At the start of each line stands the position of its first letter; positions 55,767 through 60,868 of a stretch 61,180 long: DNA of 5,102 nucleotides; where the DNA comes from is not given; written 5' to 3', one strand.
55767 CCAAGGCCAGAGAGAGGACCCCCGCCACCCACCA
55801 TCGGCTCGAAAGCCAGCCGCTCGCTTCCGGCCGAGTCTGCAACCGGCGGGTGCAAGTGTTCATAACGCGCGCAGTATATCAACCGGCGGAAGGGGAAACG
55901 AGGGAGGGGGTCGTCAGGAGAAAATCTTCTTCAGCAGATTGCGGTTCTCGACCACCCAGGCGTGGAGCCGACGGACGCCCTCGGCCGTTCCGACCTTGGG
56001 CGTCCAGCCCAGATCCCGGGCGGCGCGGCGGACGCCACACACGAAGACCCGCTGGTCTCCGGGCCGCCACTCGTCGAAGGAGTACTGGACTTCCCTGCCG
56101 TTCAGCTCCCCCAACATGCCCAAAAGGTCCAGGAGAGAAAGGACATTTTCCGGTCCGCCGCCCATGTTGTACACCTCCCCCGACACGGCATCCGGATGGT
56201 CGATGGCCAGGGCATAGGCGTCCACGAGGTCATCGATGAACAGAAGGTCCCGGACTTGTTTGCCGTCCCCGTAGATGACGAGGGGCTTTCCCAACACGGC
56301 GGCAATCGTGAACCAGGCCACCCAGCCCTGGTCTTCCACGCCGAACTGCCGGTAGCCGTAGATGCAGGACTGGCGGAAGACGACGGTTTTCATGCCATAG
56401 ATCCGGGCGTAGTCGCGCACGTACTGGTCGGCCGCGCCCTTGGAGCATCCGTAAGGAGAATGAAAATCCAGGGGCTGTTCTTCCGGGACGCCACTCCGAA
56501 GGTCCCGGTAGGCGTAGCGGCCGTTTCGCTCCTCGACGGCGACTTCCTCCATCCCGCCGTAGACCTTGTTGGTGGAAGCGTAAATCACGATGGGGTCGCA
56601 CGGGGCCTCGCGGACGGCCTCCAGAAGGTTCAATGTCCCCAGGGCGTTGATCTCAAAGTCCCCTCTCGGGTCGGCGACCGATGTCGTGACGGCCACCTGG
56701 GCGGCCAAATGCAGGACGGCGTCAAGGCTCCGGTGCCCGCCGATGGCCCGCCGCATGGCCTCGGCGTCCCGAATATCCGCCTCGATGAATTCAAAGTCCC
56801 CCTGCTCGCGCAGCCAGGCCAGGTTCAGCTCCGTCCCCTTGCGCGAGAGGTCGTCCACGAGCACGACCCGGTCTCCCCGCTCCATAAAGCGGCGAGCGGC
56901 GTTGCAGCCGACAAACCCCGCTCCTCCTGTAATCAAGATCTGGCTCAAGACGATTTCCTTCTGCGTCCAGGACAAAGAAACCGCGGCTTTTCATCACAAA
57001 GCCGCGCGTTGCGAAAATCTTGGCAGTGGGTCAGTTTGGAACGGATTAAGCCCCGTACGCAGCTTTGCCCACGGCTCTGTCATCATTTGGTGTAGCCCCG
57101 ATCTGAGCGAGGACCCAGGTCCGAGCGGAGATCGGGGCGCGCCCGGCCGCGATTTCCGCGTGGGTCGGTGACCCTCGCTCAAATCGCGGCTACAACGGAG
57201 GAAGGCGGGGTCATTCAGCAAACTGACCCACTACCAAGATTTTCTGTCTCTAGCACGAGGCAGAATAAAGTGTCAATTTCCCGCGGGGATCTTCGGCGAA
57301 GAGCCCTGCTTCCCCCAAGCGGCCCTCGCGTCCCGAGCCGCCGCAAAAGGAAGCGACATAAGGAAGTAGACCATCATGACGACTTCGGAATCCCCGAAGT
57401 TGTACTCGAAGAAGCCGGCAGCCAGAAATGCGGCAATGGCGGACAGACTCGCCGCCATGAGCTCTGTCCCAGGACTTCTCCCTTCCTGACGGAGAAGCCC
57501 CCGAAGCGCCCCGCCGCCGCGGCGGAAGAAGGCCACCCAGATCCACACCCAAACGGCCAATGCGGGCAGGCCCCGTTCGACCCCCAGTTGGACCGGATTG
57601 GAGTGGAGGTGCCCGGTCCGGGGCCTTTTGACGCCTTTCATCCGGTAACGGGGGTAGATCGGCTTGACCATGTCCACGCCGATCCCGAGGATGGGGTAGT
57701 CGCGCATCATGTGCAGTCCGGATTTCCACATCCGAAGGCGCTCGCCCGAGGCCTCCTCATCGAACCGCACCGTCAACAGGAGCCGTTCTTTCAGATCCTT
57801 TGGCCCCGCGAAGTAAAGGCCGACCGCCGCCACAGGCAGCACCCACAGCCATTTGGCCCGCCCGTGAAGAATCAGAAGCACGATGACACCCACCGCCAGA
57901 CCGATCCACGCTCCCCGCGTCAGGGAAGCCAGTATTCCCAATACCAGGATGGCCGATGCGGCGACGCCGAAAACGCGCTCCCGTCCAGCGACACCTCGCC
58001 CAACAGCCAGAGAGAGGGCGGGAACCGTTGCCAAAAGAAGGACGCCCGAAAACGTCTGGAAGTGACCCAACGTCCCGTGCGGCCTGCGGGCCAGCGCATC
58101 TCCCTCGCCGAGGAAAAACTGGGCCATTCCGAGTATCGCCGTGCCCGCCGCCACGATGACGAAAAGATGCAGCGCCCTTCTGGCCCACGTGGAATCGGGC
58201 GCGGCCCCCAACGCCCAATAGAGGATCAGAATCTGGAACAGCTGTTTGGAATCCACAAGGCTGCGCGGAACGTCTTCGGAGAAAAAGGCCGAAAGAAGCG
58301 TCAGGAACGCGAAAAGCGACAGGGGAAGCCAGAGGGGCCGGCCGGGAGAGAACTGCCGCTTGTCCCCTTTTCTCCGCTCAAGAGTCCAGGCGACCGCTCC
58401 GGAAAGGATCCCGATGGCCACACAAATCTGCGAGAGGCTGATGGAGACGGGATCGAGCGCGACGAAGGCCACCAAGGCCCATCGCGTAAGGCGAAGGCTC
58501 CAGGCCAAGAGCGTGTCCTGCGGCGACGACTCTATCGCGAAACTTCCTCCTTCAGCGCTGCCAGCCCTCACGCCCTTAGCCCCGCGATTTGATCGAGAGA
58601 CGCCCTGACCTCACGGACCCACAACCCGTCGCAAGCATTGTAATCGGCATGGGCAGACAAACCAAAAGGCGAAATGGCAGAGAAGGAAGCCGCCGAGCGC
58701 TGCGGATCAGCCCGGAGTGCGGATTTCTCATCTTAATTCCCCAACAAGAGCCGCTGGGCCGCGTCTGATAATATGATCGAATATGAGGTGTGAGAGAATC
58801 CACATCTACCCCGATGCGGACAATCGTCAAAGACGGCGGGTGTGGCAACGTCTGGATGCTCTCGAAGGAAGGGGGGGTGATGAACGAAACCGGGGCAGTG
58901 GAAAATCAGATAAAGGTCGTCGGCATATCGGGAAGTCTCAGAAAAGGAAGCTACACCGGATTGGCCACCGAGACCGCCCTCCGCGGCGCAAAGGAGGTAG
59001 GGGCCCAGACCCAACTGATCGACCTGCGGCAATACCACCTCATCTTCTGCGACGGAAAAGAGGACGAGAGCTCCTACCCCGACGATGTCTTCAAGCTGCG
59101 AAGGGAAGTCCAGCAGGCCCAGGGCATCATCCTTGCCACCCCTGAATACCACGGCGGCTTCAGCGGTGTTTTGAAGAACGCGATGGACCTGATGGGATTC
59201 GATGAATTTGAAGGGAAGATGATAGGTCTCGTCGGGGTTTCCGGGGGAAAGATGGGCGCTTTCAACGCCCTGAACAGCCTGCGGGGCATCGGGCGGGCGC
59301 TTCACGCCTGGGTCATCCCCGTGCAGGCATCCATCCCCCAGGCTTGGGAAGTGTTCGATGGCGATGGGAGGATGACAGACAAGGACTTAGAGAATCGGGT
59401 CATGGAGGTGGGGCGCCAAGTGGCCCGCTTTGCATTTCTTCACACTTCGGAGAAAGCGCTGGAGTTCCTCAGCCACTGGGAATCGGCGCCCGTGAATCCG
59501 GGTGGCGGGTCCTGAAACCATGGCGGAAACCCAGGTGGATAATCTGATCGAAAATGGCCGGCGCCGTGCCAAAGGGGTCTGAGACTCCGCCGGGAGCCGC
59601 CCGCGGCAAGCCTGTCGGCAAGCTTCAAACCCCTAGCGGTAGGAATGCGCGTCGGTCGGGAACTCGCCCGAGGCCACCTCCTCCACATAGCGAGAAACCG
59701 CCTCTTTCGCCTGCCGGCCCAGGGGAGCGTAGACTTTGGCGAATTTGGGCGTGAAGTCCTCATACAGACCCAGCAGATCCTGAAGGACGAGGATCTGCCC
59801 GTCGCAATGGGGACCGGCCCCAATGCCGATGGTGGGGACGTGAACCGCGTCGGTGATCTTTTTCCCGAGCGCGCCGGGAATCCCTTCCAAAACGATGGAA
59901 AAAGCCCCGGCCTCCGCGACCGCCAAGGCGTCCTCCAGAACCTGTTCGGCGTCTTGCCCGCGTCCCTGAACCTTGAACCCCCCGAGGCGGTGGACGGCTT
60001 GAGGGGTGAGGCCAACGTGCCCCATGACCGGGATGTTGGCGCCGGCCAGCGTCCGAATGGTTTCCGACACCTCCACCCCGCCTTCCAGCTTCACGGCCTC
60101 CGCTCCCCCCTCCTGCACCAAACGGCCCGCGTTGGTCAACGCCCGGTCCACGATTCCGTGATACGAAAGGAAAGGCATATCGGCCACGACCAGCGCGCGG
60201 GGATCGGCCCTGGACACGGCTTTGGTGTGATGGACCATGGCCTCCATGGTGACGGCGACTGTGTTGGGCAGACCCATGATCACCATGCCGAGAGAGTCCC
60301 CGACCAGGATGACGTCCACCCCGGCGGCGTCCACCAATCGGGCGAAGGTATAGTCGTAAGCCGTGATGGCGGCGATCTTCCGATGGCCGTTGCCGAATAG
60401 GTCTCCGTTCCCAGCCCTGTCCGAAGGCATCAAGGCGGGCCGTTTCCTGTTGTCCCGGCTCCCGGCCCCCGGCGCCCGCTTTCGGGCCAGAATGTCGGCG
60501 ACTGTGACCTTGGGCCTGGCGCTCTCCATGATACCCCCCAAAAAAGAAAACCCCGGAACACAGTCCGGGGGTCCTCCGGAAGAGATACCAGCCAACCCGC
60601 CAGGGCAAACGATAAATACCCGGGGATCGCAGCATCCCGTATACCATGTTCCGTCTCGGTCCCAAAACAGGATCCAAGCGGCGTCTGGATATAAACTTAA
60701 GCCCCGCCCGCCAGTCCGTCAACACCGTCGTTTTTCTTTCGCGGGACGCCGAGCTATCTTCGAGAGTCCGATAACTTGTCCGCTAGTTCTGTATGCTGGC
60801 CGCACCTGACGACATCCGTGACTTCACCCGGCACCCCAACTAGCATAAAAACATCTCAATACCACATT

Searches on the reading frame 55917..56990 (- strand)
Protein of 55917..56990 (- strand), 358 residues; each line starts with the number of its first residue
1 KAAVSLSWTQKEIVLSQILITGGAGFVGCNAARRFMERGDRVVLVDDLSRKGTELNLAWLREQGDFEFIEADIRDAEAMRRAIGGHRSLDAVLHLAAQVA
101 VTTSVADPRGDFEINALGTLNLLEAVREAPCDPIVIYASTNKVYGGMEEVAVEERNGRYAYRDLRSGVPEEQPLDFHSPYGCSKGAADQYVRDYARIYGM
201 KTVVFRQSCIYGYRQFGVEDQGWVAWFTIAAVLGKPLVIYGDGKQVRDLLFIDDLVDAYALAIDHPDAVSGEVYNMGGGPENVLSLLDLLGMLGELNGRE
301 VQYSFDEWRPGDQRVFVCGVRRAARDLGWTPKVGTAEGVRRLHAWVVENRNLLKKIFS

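Call 30: search_protein_families(library=pfam, proteins=[window:55917-56990:-], max_evalue=0.0001)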
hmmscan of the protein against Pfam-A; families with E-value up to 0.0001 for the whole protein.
window:55917-56990:- (358 aa): 9 families
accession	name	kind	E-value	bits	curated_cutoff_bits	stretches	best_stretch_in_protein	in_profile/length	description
PF01370.27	Epimerase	-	6.6e-54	183.3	20.9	1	18-277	1-240/240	NAD dependent epimerase/dehydratase family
PF16363.11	GDP_Man_Dehyd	-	1.1e-51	176.7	27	1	19-341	1-331/332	GDP-mannose 4,6 dehydratase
PF01073.25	3Beta_HSD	-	7.9e-16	58.3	22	1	19-263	1-229/280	3-beta hydroxysteroid dehydrogenase/isomerase family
PF07993.18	NAD_binding_4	-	4.8e-13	49.3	20.1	1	87-253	87-252/258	Male sterility protein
PF04321.23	RmlD_sub_bind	-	5.2e-13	49.2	27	1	17-214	2-155/287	RmlD substrate binding domain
PF00106.31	adh_short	-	1.1e-08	35.3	26.6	1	18-122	3-115/195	short chain dehydrogenase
PF08659.16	KR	-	1.1e-07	32.4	22.6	1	18-149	3-146/180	KR domain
PF02719.21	Polysacc_synt_2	-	1.4e-07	31.4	20.2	1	18-143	1-131/293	Polysaccharide biosynthesis protein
PF13561.12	adh_short_C2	-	6.4e-05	23.1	27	0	28-127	9-116/236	Enoyl-(Acyl carrier protein) reductase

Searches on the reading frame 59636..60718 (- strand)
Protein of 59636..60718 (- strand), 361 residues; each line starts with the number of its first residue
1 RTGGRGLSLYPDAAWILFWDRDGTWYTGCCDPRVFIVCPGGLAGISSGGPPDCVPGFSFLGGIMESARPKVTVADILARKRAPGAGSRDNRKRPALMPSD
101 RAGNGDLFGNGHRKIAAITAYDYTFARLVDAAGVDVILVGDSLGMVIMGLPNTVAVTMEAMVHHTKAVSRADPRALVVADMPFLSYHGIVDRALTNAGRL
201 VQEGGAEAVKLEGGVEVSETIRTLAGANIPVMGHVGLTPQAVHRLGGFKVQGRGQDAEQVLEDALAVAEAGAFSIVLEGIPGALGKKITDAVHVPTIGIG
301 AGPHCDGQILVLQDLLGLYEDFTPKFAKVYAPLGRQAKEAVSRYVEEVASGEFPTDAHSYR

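Call 30: search_protein_families(library=pfam, proteins=[window:59636-60718:-], max_evalue=0.0001)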
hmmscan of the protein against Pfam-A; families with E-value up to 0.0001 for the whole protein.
window:59636-60718:- (361 aa): 1 family
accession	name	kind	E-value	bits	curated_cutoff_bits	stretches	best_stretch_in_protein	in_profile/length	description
PF02548.21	Pantoate_transf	-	2.6e-108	361.8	28.7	1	112-355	14-258/259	Ketopantoate hydroxymethyltransferase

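Call 32: list_cluster_members(proteins=[window:59636-60529:-, window:49425-50444:-, window:48730-49425:-, window:4406-5170:-, window:3449-4330:-, window:13131-13727:-, window:38887-40110:-, window:30759-31220:+, window:42382-42762:+, window:8219-8728:-])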
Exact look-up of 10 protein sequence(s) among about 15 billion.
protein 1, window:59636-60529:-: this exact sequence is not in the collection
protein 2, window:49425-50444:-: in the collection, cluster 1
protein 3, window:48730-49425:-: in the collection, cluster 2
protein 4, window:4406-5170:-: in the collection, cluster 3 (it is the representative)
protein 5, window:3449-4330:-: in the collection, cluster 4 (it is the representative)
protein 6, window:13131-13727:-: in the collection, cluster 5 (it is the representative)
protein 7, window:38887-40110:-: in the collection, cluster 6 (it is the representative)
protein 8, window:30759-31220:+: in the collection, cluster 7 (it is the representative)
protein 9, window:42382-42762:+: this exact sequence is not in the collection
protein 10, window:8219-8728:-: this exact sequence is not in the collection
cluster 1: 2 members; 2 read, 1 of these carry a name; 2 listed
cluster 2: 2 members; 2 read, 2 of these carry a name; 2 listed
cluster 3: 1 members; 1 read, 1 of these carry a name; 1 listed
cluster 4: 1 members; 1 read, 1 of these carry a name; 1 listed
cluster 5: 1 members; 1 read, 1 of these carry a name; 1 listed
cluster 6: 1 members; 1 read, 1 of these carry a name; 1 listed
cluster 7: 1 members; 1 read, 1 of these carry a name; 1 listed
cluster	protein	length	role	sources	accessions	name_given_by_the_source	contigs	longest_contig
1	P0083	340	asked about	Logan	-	-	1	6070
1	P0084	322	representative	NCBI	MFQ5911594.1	MAG: N-acetylneuraminate synthase family protein [Nitrospinota bacterium]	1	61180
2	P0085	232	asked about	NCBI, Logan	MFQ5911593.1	MAG: glycosyltransferase family 2 protein [Nitrospinota bacterium]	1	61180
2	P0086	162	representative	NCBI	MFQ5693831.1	MAG: glycosyltransferase, partial [Nitrospinota bacterium]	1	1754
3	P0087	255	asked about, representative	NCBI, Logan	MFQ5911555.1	MAG: enoyl-CoA hydratase/isomerase family protein [Nitrospinota bacterium]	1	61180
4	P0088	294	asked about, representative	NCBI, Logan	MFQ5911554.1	MAG: FAD binding domain-containing protein [Nitrospinota bacterium]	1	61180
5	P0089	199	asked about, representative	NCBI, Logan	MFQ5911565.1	MAG: RNA polymerase sigma factor [Nitrospinota bacterium]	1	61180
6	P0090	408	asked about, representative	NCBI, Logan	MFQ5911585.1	MAG: amino acid ABC transporter substrate-binding protein [Nitrospinota bacterium]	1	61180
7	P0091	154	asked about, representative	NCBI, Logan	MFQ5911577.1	MAG: MOSC domain-containing protein [Nitrospinota bacterium]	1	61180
